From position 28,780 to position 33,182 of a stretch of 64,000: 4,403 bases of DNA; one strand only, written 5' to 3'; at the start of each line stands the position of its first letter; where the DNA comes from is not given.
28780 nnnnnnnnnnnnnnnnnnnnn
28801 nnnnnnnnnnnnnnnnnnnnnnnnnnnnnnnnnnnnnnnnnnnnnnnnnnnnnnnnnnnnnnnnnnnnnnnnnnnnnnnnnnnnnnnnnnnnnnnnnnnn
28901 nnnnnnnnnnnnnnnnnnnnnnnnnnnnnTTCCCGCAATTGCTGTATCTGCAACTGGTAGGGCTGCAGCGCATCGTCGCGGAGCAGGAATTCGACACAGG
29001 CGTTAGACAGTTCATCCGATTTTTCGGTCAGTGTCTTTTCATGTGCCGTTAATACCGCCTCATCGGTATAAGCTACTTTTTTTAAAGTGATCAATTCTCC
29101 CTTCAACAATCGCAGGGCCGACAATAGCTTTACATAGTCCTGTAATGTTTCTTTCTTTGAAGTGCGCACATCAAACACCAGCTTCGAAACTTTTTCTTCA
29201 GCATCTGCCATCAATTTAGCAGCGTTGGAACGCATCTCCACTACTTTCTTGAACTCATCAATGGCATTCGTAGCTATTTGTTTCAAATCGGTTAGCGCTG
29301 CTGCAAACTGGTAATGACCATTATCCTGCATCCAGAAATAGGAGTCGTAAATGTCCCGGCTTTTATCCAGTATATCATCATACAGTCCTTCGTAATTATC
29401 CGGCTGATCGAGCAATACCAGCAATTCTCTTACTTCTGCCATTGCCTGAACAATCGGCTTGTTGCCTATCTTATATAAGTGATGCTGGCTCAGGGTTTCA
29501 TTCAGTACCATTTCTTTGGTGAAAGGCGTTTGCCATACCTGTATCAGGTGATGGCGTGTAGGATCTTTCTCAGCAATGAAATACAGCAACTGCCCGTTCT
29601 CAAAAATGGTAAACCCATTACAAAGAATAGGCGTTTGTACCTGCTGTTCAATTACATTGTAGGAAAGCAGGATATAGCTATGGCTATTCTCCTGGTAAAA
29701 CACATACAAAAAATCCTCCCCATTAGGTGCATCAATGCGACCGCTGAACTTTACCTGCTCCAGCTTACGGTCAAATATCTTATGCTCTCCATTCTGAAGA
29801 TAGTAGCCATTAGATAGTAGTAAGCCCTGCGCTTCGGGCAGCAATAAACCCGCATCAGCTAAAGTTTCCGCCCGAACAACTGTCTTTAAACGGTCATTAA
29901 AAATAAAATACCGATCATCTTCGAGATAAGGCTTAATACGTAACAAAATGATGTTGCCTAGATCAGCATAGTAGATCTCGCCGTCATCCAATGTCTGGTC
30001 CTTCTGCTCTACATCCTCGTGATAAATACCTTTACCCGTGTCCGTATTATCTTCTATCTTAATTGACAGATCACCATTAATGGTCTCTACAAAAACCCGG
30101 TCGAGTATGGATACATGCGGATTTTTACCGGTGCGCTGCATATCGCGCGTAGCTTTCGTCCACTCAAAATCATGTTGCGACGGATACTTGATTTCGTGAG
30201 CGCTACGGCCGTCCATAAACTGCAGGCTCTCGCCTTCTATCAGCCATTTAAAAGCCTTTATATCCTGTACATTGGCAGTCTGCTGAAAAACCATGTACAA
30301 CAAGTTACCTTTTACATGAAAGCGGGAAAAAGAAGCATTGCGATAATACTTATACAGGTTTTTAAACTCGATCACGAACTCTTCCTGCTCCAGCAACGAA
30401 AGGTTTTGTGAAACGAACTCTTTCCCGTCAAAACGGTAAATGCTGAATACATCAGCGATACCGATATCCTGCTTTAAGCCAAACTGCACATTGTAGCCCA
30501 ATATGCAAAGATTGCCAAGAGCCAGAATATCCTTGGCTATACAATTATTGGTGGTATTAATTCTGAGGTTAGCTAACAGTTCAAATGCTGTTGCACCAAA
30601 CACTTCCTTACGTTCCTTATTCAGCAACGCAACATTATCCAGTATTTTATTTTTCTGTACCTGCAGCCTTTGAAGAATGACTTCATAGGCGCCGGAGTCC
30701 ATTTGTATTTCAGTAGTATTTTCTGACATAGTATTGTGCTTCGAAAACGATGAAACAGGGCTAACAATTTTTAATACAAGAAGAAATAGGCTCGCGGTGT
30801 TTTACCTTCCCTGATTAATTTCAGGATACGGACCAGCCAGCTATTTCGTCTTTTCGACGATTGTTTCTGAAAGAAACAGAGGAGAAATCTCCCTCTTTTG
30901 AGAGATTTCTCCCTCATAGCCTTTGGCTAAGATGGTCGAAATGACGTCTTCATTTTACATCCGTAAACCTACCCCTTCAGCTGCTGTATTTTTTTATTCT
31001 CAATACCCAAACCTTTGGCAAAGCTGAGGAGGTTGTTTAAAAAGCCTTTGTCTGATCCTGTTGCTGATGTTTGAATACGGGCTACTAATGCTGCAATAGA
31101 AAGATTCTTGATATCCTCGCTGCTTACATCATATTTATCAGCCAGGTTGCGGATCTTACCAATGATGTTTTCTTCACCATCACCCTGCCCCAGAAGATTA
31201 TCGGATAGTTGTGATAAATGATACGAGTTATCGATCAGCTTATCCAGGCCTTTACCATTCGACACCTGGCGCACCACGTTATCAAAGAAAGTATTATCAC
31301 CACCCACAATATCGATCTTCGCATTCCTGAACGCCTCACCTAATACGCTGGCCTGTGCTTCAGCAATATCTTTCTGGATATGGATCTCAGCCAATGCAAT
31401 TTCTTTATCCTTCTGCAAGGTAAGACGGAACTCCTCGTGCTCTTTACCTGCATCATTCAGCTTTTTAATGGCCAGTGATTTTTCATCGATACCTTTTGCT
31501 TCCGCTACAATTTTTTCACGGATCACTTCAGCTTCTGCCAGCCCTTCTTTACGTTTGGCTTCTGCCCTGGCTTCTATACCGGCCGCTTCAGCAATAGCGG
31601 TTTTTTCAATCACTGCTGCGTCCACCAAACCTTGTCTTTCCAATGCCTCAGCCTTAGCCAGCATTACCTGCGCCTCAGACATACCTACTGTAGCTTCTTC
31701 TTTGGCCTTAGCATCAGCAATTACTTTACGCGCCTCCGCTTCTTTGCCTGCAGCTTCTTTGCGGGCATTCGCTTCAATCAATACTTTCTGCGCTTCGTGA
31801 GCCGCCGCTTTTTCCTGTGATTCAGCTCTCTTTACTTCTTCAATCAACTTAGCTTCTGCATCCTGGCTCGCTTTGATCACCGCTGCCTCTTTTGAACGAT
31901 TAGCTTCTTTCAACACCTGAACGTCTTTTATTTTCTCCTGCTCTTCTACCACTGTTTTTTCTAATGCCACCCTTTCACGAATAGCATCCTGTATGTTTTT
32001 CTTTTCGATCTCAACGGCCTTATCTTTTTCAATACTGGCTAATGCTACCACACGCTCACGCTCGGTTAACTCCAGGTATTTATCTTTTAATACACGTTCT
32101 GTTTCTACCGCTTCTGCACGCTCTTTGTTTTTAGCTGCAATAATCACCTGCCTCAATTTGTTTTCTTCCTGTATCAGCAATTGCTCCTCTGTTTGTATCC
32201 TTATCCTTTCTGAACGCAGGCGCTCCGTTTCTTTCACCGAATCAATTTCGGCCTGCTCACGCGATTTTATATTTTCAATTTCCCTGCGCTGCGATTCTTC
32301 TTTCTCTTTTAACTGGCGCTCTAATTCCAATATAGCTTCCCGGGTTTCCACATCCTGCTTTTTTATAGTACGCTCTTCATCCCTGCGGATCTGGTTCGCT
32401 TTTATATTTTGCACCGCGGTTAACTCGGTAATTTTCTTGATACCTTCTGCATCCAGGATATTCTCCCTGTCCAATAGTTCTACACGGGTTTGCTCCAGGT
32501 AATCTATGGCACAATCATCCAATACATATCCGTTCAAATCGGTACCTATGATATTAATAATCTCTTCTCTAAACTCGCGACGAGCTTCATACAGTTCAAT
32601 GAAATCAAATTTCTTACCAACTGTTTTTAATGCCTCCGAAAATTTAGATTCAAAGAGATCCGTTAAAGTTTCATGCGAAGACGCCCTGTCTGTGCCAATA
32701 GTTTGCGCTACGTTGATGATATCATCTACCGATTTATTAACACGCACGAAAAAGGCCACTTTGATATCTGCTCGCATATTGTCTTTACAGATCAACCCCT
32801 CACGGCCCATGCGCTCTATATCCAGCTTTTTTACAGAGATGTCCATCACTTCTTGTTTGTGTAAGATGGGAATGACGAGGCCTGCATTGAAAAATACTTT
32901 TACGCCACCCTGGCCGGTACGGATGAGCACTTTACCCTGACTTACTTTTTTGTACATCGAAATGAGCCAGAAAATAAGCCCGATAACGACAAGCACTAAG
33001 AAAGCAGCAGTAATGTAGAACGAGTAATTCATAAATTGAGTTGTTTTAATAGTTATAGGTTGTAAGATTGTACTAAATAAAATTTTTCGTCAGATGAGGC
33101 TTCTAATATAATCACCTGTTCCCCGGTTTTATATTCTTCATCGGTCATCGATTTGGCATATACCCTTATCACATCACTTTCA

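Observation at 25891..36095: Candidate novel membrane-stress module: a PspA-flotillin-NfeD cluster ending in a 1612-aa coiled-coil AAA_5 ATPase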

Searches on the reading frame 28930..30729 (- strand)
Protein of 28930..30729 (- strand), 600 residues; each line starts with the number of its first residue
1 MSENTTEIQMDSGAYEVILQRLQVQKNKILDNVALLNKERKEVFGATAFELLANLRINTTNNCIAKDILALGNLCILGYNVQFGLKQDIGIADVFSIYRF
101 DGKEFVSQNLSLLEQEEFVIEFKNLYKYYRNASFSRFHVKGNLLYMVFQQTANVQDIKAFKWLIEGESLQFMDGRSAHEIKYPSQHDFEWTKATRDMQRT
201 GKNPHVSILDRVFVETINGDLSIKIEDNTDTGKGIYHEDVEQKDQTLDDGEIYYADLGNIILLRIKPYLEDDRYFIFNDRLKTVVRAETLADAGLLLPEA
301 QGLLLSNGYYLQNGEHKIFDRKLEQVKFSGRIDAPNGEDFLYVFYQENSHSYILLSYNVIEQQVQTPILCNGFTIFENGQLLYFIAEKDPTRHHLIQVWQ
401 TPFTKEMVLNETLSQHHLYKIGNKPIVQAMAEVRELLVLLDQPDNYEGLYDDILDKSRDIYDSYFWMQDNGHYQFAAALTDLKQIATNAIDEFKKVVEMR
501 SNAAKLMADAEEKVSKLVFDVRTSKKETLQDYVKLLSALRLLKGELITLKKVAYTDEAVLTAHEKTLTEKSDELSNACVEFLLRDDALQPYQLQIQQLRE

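Call 42: predict_structure(alignment_id=A3)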
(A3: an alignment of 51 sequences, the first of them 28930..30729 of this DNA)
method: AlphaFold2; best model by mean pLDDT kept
length: 600 residues; sequences in the alignment: 51
mean_pLDDT: 86.4   pTM: 0.77
mean pLDDT of the five models: 86.4, 85.1, 83.9, 83.7, 83.6
residues with pLDDT >= 90: 289; 70-90: 275; 50-70: 22; < 50: 14
segments of 3 or more residues with pLDDT < 50: 1-10, 230-233
pLDDT, mean of each block of 10 residues (from residue 1): 32 73 92 92 85 92 92 92 70 93 91 92 81 90 92 81 93 90 93 89 85 82 72 68 79 93 92 91 88 92 92 84 83 91 91 93 88 93 89 94 87 86 90 90 78 91 83 84 89 81 88 93 87 93 91 85 93 92 83 81
secondary structure, 60 per line:
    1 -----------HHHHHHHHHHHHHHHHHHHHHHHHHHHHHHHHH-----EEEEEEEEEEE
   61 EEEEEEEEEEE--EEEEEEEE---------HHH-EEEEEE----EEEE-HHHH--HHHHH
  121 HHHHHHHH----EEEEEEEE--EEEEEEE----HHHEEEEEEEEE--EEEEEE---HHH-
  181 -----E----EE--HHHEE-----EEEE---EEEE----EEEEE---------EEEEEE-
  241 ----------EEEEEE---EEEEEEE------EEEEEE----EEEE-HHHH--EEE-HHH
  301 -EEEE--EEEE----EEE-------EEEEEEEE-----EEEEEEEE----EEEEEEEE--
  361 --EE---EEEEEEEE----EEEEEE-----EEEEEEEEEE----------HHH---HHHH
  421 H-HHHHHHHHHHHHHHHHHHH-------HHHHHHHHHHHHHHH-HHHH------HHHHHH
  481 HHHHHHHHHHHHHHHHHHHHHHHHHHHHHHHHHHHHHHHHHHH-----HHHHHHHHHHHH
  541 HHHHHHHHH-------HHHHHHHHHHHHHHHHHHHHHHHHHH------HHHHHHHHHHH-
elements in order: H12-44 E50-71 E74-81 E95-100 E105-108 H110-113 H116-128 E133-140 E143-149 E157-165 E168-173 E205-208 E212-215 E220-224 E234-239 E251-256 E260-266 E273-278 E283-286 H288-291 E294-296 E302-305 E308-311 E316-318 E326-333 E339-346 E351-358 E368-375 E380-385 E391-400 H417-421 H423-441 H449-463 H465-468 H475-523 H529-549 H557-582 H589-599

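Call 71: fold_search(model_id=the predicted structure, library=pdb)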
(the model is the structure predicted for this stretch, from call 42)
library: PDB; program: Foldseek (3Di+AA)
matches with E <= 10: 837; with E <= 0.001: 100
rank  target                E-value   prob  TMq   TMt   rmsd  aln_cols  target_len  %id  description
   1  7sse_A                9.9e-07  1.00  0.24  0.42  13.3       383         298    9  Crystal structure of the WDR domain of human DCAF1 in complex with CYCA-117-70 (released 2021-12-15)
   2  12dl_HA               1.9e-06  1.00  0.20  0.30  16.4       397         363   10  Native structure of the cytoplasmic lattice (CPL) asymmetric unit from mouse MII eggs (released 2026-04-08)
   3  8pu0_A                4.5e-06  1.00  0.20  0.12  16.5       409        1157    9  Cryo-EM structure of human Elp123 in complex with tRNA, desulpho-CoA, 5'-deoxyadenosine and methionine (released 2024-04-17)
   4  9d1y_A                6.0e-06  1.00  0.23  0.33  19.9       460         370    8  Structure of G75R Ubiquitin bound to KLHDC3-EloB/C (released 2024-11-20)
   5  9d1i_A                8.4e-06  1.00  0.22  0.33  20.1       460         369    8  Structure of Ubiquitin bound to KLHDC3-EloB/C (released 2024-11-20)
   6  8hmc_B                9.3e-06  1.00  0.20  0.11  16.7       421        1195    9  base module state 1 of Tetrahymena IFT-A (released 2023-06-14)
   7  9d5n_CH               9.3e-06  0.75  0.09  0.09  26.0       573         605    9  48-nm doublet microtubule from Trichomonas vaginalis strain G3 (released 2025-05-14)
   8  9n73_LI               1.2e-05  0.97  0.16  0.16  31.6       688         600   10  SSU processome maturation and disassembly, State G (released 2025-10-29)
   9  9s6b_C                1.5e-05  1.00  0.19  0.20  19.7       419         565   11  Aeropyrum pernix acylaminoacyl peptidase co-crystallized with meropenem. (released 2025-10-22)
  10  8i7o_P1               1.6e-05  1.00  0.21  0.21  17.0       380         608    9  In situ structure of axonemal doublet microtubules in mouse sperm with 16-nm repeat (released 2023-10-11)
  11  9e5c_7g               2.2e-05  1.00  0.22  0.25  18.0       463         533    9  Cryo-EM structure of 96 nm repeat of microtubule doublet from T. brucei flagellum (released 2025-03-12)
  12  4uuy_B                2.3e-05  1.00  0.17  0.26  17.6       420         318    8  Structural Identification of the Vps18 beta-propeller reveals a critical role in the HOPS complex stability and functi (released 2014-10-29)
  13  8f5p_B                2.7e-05  1.00  0.22  0.13  16.2       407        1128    7  Structure of Leishmania tarentolae IFT-A (state 2) (released 2022-12-21)
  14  9sfp_W                3.1e-05  1.00  0.21  0.33  18.2       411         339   10  Native cytoplasmic lattices from mouse oocytes (released 2026-03-18)
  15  3o4h_A                3.8e-05  1.00  0.19  0.19  20.4       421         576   11  Structure and Catalysis of Acylaminoacyl Peptidase (released 2010-11-17)
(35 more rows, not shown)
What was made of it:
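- Tried and rejected: Foldseek was needed to see the propeller-like part (call 71).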

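Call 72: search_protein_representatives(protein=window:28930-30729:-)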
Query: 600 residues. Proteins with E-value up to 0.001 (for the whole library): 728; up to 1e-10: 472; up to 1e-30: 227. The best 150 are listed.
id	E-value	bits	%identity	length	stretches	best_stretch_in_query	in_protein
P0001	0.0e+00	1263.2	94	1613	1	6-600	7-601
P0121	4.8e-188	642.8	48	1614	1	3-598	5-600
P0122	1.8e-181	621.1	46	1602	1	10-597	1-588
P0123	3.7e-178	610.2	45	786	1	1-598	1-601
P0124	3.8e-167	573.9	44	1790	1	5-599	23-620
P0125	4.3e-162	557.2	44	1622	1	10-597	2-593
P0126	2.2e-160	551.5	43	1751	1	8-595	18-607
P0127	6.1e-160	550.1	42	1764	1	7-595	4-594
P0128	1.0e-158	546.1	44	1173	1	9-597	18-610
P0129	5.8e-157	540.2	41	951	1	8-596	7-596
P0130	4.1e-155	534.1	40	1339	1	10-596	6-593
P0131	6.7e-154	530.1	42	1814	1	8-597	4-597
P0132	4.1e-153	527.6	44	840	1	10-551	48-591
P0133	8.0e-151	520.0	41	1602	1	4-598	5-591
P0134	2.0e-147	508.7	42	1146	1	10-598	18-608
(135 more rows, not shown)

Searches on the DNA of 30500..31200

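Call 73: search_rna_families(source=window, start=30500, end=31200, threshold=evalue, max_evalue=1)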
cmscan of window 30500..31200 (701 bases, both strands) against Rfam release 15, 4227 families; matches with E-value up to 1: 2.
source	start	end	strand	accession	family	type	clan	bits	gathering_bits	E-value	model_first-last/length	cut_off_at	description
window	30874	30915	-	RF04344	Plastid-psbA-3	Cis-reg;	CL00153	20.6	48.4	0.48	1-57/57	no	Plastid-psbA-3 3UTR RNA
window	30865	30955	-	RF01880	Xist_exon1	Gene; lncRNA;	-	12.5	50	0.98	1-85/85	no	X-chromosome inactivation gene exon 1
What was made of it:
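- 30730..30968 (-): 239-bp structured spacer with a terminator-like hairpin (30913..30880) and a T-rich tail; lineage-specific. No Rfam family matches (call 73).
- Tried and rejected: The spacer has no Rfam family (call 73).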

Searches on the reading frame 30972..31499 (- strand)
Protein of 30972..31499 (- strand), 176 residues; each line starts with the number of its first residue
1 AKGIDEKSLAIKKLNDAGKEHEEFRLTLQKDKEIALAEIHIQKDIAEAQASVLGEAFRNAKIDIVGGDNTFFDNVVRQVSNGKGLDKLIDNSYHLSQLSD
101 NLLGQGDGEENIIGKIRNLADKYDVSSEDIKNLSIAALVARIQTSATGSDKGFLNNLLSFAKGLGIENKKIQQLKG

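Call 22: search_protein_families(library=pfam, proteins=[window:30972-31499:-], max_evalue=1)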
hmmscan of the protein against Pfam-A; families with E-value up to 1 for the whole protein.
window:30972-31499:- (176 aa): 1 family
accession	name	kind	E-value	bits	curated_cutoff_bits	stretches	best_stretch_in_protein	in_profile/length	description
PF25371.1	DUF7884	-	0.018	15.7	27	1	32-67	35-70/90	Domain of unknown function (DUF7884)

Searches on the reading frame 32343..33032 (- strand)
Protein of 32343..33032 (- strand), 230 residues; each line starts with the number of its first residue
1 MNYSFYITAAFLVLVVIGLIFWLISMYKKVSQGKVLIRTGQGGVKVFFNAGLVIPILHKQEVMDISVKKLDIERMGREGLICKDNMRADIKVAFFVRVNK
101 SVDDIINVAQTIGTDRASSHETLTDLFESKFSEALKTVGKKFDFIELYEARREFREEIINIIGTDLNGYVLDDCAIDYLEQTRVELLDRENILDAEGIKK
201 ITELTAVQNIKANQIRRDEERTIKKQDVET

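Call 22: search_protein_families(library=pfam, proteins=[window:32343-33032:-], max_evalue=1)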
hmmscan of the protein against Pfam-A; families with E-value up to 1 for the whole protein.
window:32343-33032:- (230 aa): 3 families
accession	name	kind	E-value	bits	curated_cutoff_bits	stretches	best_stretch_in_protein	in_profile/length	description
PF01145.31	Band_7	-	1.3e-13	51.8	23.6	1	29-170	2-134/176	SPFH domain / Band 7 family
PF04995.19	CcmD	-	0.038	14.5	25.6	1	1-30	1-32/44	Heme exporter protein D (CcmD)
PF20077.4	CcmD_alt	-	0.11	13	23.5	1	5-31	32-58/61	CcmD family protein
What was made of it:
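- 30969..33032 (-): Flotillin-like protein, 687 aa: N-terminal TM, SPFH/Band-7 domain, long Glu/Ala-rich coiled coil, C-terminal domain. Band_7 E 1.3e-13 for residues 1-230 (call 22).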
